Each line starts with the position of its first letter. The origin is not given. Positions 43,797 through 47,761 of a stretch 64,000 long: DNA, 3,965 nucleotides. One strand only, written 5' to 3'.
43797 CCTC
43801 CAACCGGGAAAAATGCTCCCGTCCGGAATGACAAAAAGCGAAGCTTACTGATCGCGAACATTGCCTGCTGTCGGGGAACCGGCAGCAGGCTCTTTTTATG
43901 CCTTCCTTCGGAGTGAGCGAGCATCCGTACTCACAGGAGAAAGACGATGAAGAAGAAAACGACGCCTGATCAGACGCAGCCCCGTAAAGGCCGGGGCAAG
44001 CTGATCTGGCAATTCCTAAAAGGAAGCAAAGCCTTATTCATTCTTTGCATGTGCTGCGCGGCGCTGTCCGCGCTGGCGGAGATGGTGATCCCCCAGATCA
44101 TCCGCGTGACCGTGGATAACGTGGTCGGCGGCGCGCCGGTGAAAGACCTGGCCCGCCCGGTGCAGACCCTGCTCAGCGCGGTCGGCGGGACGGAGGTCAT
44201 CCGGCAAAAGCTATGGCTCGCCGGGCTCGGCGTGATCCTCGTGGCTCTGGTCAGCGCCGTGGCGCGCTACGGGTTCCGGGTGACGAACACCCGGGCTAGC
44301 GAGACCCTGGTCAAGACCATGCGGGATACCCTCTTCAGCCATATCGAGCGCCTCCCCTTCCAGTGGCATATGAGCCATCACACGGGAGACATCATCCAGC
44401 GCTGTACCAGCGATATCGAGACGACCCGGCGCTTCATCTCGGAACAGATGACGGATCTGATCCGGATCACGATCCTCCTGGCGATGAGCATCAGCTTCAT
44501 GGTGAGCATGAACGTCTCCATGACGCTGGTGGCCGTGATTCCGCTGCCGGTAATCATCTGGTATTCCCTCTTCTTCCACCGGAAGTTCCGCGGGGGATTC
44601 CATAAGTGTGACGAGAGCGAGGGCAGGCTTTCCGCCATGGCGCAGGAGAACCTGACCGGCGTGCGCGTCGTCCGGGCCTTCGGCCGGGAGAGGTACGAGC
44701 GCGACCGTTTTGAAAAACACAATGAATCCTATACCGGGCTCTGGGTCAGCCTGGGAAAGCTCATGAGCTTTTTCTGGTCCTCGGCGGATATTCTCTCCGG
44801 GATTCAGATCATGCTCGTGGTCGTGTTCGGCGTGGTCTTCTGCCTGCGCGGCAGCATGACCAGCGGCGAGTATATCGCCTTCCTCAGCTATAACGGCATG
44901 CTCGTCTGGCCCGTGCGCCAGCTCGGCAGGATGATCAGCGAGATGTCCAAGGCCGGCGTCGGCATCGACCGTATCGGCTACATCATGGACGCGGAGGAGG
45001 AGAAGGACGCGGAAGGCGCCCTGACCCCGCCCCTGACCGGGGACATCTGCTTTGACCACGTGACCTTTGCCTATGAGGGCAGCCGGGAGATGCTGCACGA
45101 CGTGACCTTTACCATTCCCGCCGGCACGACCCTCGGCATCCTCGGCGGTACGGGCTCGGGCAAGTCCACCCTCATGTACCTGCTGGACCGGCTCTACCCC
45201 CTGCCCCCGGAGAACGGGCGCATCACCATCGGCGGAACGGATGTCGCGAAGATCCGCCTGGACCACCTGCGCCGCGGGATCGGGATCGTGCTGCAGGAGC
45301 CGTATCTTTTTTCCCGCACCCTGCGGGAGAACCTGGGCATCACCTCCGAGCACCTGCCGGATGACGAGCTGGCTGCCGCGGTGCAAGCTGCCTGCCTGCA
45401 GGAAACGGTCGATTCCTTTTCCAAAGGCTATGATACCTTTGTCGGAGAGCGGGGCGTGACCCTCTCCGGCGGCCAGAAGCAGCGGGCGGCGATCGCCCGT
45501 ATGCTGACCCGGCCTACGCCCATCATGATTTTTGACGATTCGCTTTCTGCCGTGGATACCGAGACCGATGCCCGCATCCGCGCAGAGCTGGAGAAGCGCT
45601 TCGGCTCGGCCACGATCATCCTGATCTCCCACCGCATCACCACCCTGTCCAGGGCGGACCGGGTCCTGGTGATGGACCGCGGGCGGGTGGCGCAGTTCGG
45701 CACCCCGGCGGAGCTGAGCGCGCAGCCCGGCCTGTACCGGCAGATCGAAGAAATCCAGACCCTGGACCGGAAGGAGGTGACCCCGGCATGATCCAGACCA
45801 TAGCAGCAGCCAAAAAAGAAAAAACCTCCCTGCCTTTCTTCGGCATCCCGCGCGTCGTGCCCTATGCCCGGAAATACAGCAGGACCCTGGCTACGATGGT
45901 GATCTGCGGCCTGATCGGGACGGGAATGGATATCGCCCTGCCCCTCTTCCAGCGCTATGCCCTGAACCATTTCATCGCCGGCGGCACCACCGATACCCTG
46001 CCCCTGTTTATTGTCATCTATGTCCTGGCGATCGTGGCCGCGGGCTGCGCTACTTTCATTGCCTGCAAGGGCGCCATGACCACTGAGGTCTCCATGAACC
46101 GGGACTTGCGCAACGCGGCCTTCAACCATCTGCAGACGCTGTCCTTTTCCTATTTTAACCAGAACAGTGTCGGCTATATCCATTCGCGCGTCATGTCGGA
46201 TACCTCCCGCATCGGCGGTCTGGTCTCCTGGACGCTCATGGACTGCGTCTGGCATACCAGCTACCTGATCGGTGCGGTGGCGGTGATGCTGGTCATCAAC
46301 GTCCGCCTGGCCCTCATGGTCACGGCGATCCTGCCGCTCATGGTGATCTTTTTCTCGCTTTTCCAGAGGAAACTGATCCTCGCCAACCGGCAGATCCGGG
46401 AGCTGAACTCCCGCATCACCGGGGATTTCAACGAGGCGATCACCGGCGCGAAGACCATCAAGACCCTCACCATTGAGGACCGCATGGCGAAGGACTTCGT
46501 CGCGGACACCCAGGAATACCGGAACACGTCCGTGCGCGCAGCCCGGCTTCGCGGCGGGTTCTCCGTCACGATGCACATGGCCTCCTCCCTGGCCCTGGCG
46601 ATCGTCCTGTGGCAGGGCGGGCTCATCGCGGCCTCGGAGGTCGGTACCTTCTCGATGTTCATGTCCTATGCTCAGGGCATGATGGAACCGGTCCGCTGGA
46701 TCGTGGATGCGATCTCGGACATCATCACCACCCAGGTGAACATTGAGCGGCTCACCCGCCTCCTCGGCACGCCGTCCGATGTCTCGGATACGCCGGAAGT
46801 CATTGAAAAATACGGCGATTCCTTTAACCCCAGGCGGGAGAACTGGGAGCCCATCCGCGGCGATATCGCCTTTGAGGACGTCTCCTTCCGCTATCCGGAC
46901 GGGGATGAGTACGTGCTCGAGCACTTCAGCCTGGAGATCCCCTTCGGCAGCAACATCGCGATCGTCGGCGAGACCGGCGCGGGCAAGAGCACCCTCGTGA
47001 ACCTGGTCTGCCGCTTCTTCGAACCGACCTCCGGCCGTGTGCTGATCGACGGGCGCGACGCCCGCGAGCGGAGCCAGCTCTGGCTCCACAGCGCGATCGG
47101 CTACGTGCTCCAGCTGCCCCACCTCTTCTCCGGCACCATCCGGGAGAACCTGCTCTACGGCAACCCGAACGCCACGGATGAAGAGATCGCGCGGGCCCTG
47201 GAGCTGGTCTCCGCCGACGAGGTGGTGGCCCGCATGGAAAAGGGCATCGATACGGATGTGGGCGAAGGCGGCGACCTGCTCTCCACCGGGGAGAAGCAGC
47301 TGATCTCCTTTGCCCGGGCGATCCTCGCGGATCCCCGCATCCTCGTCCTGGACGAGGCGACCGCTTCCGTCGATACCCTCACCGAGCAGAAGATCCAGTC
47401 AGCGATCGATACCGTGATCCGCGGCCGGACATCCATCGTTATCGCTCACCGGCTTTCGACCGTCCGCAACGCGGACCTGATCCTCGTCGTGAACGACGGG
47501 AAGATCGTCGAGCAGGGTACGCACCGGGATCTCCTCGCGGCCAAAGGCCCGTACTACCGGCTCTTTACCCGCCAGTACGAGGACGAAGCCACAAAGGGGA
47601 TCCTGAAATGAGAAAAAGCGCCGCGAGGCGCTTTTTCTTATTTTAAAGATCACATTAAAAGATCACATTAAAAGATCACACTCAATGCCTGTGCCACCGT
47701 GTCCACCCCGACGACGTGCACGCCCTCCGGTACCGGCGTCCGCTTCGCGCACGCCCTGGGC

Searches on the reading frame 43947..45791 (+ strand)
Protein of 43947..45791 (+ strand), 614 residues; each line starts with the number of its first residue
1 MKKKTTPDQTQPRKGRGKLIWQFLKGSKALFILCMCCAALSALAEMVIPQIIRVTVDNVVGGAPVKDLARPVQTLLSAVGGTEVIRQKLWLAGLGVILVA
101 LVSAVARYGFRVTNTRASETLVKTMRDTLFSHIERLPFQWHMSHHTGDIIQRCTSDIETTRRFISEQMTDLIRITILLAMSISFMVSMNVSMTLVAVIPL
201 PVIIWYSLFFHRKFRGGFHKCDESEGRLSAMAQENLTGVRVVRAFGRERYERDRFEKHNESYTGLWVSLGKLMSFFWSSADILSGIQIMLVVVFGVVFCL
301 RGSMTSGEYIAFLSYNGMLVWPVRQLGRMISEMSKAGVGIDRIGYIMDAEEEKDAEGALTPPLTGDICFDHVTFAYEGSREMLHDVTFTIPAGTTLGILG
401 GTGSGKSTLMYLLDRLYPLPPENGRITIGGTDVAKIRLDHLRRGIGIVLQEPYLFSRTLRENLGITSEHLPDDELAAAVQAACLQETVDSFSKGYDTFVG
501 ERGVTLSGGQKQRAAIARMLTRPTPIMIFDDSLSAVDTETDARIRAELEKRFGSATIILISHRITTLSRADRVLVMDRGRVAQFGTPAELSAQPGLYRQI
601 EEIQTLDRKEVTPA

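Call 16: search_protein_families(library=pfam, proteins=[window:43947-45791:+], max_evalue=0.01)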
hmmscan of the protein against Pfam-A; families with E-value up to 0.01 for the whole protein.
window:43947-45791:+ (614 aa): 3 families
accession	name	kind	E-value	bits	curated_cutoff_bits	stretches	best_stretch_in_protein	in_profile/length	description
PF00664.28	ABC_membrane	-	2.9e-46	158.8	28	1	31-323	1-274/274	ABC transporter transmembrane region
PF00005.33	ABC_tran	-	2.1e-26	93.6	25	1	383-532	1-135/137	ABC transporter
PF02463.25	SMC_N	-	4.3e-07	30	40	1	468-576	135-211/220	RecF/RecN/SMC N terminal domain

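Call 40: search_protein_families(library=ncbifam, proteins=[window:43947-45791:+], max_evalue=0.001)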
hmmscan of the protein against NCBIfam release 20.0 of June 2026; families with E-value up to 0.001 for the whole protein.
window:43947-45791:+ (614 aa): 182 families (the best 25 are shown)
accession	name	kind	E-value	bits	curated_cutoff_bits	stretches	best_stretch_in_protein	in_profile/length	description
TIGR02203.1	MsbA_lipidA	equivalog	1e-110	370.9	602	1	20-605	5-570/572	lipid A export permease/ATP-binding protein MsbA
TIGR00958.1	3a01208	subfamily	1.9e-103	347.1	874.6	1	20-600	149-710/711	antigen peptide transporter 2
NF052233.1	CphA_assoc_ABC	equivalog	4.8e-102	342.6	880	1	21-605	176-744/766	cyanophycin metabolism-associated ABC transporter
TIGR02204.1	MsbA_rel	hypoth_equivalog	2.4e-95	320.4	780.4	1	19-604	8-575/576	ABC transporter, permease/ATP-binding protein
NF010178.0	PRK13657.1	equivalog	2.3e-94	316.9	733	1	23-608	13-574/588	glucan ABC transporter ATP-binding protein/ permease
TIGR01846.1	type_I_sec_HlyB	subfamily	5.1e-90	302.7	725.55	1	115-604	204-692/694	type I secretion system permease/ATPase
TIGR03375.1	type_I_sec_LssB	subfamily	9.5e-88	295.2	693.1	1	88-589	187-687/696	type I secretion system permease/ATPase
NF045513.1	HepA_fam_ABC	equivalog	6.1e-87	292.5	725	1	18-604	23-609/610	heterocyst formation ABC transporter subunit HepA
NF008055.0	PRK10789.1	equivalog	7.9e-87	292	845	1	89-607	58-574/590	SmdA family multidrug ABC transporter permease/ATP-binding protein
NF008381.0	PRK11176.1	equivalog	9.8e-82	275.1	867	1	93-604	68-579/582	lipid A ABC transporter ATP-binding protein/permease MsbA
TIGR03797.1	NHLM_micro_ABC2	equivalog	1.2e-79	268.6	709.4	1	86-603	172-684/686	NHLP bacteriocin export ABC transporter permease/ATPase subunit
TIGR03796.1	NHLM_micro_ABC1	equivalog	2.6e-79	267.2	853.3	1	18-599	143-707/710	NHLP family bacteriocin export ABC transporter peptidase/permease/ATPase subunit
TIGR01192.1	chvA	subfamily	3.4e-78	263.7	585.4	1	83-600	54-566/585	glucan export ABC transporter ATP-binding protein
TIGR01193.1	bacteriocin_ABC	subfamily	3.7e-72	243.9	523.85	1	86-600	192-705/708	peptide cleavage/export ABC transporter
TIGR02857.1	CydD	equivalog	1.4e-69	235.5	435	1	36-576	10-529/529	thiol reductant ABC exporter subunit CydD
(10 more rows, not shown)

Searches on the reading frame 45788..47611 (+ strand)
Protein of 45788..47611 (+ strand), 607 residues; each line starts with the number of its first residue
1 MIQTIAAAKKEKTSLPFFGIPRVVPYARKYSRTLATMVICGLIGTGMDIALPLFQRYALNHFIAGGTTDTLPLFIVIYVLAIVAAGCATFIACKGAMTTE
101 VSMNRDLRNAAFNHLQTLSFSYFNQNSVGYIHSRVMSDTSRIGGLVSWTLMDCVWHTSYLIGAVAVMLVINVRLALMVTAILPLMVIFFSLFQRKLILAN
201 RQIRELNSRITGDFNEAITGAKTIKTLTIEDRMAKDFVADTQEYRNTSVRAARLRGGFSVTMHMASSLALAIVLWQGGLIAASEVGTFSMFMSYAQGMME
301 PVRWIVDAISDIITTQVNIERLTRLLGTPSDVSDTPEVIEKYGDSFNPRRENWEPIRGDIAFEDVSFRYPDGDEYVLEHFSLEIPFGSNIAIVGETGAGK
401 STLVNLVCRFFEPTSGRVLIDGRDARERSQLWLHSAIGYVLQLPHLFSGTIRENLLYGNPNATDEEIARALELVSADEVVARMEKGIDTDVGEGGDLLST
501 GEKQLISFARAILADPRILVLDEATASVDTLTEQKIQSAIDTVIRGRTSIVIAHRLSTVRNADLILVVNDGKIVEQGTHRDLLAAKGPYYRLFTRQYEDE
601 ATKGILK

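Call 16: search_protein_families(library=pfam, proteins=[window:45788-47611:+], max_evalue=0.01)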
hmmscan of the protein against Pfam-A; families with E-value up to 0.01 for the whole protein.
window:45788-47611:+ (607 aa): 9 families
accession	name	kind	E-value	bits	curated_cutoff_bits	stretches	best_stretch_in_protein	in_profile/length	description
PF00664.28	ABC_membrane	-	3.6e-42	145.4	28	1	36-302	3-274/274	ABC transporter transmembrane region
PF00005.33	ABC_tran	-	5.5e-29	102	25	1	377-526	1-137/137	ABC transporter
PF02463.25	SMC_N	-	0.00044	20.2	40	0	497-568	136-211/220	RecF/RecN/SMC N terminal domain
PF13191.12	AAA_16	-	0.00066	20.7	32.6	1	388-530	25-146/167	AAA ATPase domain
PF13748.11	ABC_membrane_3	-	0.00077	19.4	27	0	42-85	20-63/237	ABC transporter transmembrane region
PF01926.29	MMR_HSR1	-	0.0031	18.1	21.9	0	389-409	1-21/113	50S ribosome-binding GTPase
PF13476.12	AAA_23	-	0.0032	18.6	27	1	382-408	13-40/201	AAA domain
PF13555.12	AAA_29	-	0.0033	17.6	27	0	387-404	22-39/61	P-loop containing region of AAA domain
PF13401.12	AAA_22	-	0.0063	17.3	27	0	389-431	7-50/130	AAA domain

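Call 40: search_protein_families(library=ncbifam, proteins=[window:45788-47611:+], max_evalue=0.001)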
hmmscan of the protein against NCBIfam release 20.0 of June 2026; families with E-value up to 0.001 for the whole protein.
window:45788-47611:+ (607 aa): 187 families (the best 25 are shown)
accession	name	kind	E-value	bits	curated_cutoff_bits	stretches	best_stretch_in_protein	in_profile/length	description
TIGR02203.1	MsbA_lipidA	equivalog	1.9e-112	376.6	602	1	22-598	4-571/572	lipid A export permease/ATP-binding protein MsbA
TIGR02204.1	MsbA_rel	hypoth_equivalog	6.2e-109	365.2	780.4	1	22-596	8-575/576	ABC transporter, permease/ATP-binding protein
NF052233.1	CphA_assoc_ABC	equivalog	2.2e-108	363.6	880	1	20-600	172-747/766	cyanophycin metabolism-associated ABC transporter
TIGR01846.1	type_I_sec_HlyB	subfamily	4.5e-99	332.6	725.55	1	7-597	114-693/694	type I secretion system permease/ATPase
TIGR00958.1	3a01208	subfamily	1.2e-94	318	874.6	1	20-592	149-710/711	antigen peptide transporter 2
NF008381.0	PRK11176.1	equivalog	6.6e-93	312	867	1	21-598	14-581/582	lipid A ABC transporter ATP-binding protein/permease MsbA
TIGR03796.1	NHLM_micro_ABC1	equivalog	2.7e-92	310.1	853.3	1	28-593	150-709/710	NHLP family bacteriocin export ABC transporter peptidase/permease/ATPase subunit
NF010178.0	PRK13657.1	equivalog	2.2e-91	307.1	733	1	22-596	9-570/588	glucan ABC transporter ATP-binding protein/ permease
NF008056.1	PRK10790.1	equivalog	1.8e-89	300.9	746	1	19-599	10-578/584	SmdB family multidrug efflux ABC transporter permease/ATP-binding protein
TIGR03797.1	NHLM_micro_ABC2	equivalog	8.3e-86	289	709.4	1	28-596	132-685/686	NHLP bacteriocin export ABC transporter permease/ATPase subunit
TIGR01193.1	bacteriocin_ABC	subfamily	1e-83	282.1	523.85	1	22-594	146-707/708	peptide cleavage/export ABC transporter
NF045513.1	HepA_fam_ABC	equivalog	1.1e-82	278.4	725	1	76-596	99-609/610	heterocyst formation ABC transporter subunit HepA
TIGR03375.1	type_I_sec_LssB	subfamily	6.9e-81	272.5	693.1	1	38-585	155-691/696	type I secretion system permease/ATPase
NF008364.0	PRK11160.1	equivalog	2.9e-74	250.7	630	1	105-595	93-574/575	heme ABC transporter ATP-binding protein/permease CydC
TIGR02857.1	CydD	equivalog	9.3e-74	249.3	435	1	32-567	3-528/529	thiol reductant ABC exporter subunit CydD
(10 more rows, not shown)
